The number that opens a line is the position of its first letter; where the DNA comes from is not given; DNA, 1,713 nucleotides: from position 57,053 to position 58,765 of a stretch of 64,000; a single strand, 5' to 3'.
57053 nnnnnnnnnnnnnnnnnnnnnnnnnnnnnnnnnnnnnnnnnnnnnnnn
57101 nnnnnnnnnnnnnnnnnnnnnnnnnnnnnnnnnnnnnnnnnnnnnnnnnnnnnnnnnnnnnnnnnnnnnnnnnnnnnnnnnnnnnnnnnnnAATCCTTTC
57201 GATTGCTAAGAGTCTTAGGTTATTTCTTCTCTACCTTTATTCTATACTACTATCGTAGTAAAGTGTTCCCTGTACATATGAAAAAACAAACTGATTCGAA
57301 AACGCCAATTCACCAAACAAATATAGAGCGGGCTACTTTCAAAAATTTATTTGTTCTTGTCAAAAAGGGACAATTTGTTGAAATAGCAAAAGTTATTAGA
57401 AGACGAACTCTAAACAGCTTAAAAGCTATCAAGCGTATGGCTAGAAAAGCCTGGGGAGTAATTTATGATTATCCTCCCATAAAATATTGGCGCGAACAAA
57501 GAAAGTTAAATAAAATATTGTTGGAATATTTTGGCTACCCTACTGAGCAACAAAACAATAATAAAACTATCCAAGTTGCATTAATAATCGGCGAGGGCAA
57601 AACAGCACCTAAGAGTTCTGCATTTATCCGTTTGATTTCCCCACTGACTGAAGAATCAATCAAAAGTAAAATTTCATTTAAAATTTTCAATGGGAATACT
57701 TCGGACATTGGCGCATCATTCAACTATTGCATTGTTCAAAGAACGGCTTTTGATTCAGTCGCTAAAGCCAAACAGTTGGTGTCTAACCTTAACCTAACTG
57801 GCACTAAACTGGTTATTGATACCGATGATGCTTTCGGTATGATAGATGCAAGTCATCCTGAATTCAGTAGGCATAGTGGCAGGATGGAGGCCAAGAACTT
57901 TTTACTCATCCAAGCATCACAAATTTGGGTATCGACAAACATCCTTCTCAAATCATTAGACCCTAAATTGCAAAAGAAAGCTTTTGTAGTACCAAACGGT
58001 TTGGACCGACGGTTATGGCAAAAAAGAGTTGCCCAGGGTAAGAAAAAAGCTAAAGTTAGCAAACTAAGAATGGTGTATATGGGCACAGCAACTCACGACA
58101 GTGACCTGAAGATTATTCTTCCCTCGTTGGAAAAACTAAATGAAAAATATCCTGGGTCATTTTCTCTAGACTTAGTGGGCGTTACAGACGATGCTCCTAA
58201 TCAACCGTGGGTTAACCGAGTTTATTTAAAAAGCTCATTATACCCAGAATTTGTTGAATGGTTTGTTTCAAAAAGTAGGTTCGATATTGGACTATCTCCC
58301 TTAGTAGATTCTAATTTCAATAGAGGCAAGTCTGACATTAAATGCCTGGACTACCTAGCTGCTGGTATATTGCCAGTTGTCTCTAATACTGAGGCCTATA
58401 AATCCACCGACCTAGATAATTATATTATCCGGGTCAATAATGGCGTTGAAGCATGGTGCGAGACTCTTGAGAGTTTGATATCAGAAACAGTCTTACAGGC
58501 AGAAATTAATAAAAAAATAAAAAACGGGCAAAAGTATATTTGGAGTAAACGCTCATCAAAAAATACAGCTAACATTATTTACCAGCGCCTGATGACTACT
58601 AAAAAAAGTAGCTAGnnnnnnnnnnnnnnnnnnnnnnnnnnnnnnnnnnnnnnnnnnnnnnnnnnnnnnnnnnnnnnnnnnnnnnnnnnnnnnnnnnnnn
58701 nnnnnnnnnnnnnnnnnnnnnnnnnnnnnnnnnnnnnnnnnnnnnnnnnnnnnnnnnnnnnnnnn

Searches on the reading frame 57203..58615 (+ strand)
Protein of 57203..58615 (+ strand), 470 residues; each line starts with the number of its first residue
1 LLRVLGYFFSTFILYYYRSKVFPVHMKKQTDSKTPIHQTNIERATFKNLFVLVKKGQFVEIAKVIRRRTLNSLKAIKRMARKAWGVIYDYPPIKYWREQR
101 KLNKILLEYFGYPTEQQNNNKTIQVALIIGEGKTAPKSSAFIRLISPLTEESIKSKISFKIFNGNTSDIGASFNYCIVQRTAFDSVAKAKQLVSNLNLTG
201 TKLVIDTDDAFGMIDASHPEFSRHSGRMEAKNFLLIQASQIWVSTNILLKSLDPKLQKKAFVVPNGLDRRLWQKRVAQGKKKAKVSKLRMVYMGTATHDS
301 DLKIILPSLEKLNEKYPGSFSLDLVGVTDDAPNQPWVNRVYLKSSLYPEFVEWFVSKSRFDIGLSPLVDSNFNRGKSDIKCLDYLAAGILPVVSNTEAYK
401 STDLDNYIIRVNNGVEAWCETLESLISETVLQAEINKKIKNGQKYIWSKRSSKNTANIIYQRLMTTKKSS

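Call 3: search_protein_families(library=pfam, proteins=[window:57203-58615:+], max_evalue=0.01)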
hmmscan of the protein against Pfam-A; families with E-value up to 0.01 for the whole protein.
window:57203-58615:+ (470 aa): 0 families

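Call 4: search_protein_families(library=ncbifam, proteins=[window:57203-58615:+], max_evalue=0.01)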
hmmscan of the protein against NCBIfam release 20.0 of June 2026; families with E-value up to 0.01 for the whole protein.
window:57203-58615:+ (470 aa): 1 family
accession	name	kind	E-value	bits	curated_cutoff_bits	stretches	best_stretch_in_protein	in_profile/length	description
NF047676.1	TeichurnBiosyTuaH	equivalog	8.5e-05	21.6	550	1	229-448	150-374/384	teichuronic acid biosynthesis protein TuaH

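Call 28: search_protein_families(library=pfam, proteins=[window:57203-58615:+], max_evalue=10)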
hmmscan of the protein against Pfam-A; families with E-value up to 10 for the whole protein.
window:57203-58615:+ (470 aa): 0 families

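Call 73: search_solved_structures(query=window:57278-58615:+, max_evalue=1)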
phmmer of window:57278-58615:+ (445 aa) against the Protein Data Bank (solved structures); distinct sequences matched with E-value up to 1: 0.
